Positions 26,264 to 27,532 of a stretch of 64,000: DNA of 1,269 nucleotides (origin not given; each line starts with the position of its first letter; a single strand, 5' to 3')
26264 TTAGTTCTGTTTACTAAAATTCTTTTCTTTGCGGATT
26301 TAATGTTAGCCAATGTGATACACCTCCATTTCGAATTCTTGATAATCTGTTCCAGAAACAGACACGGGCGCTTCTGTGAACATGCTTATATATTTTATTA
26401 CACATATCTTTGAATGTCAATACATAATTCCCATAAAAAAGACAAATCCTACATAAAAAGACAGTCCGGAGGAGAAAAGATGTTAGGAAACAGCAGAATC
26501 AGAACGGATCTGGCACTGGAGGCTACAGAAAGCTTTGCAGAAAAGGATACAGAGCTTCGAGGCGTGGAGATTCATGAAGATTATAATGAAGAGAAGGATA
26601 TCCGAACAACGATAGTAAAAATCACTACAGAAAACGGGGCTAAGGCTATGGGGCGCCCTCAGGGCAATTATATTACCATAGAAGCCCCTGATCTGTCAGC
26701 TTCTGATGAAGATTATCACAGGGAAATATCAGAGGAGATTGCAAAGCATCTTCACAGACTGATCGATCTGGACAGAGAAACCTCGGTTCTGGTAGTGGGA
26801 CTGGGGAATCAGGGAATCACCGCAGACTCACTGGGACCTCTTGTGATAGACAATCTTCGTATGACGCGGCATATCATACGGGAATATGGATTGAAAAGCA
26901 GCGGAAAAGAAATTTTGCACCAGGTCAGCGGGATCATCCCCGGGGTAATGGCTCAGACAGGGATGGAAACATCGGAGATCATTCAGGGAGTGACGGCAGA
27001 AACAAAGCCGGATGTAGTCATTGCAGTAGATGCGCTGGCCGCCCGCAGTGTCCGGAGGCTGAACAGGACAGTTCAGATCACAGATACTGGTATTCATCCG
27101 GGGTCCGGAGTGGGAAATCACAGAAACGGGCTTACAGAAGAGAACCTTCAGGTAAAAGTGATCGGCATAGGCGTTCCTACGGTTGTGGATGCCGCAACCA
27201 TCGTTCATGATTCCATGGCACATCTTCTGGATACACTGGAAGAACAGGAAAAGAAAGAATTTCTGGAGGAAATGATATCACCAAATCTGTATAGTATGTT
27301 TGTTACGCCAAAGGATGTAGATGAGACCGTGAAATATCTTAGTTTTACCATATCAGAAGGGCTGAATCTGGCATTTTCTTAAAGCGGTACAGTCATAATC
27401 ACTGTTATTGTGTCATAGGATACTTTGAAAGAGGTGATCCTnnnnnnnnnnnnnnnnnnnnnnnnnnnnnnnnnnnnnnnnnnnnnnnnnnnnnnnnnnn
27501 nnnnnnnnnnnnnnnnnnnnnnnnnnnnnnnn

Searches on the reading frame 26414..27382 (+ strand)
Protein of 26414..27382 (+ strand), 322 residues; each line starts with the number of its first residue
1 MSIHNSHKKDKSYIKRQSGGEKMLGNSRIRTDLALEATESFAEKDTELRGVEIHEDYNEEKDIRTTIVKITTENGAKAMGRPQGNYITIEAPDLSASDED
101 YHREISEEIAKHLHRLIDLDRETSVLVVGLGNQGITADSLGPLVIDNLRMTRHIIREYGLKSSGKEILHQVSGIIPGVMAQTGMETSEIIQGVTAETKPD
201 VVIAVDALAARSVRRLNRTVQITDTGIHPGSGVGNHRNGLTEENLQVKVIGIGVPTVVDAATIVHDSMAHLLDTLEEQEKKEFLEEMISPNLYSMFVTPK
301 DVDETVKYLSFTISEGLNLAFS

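Call 70: search_protein_families(library=pfam, proteins=[window:26414-27382:+], max_evalue=0.00001)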
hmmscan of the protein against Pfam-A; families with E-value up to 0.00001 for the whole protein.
window:26414-27382:+ (322 aa): 2 families
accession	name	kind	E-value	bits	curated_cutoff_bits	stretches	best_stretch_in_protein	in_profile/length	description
PF03418.19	Peptidase_A25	-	1.9e-78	264.3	27.8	2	36-273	10-244/353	Germination protease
PF06866.16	DUF1256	-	1.9e-06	27.9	27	0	102-235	6-121/164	Protein of unknown function (DUF1256)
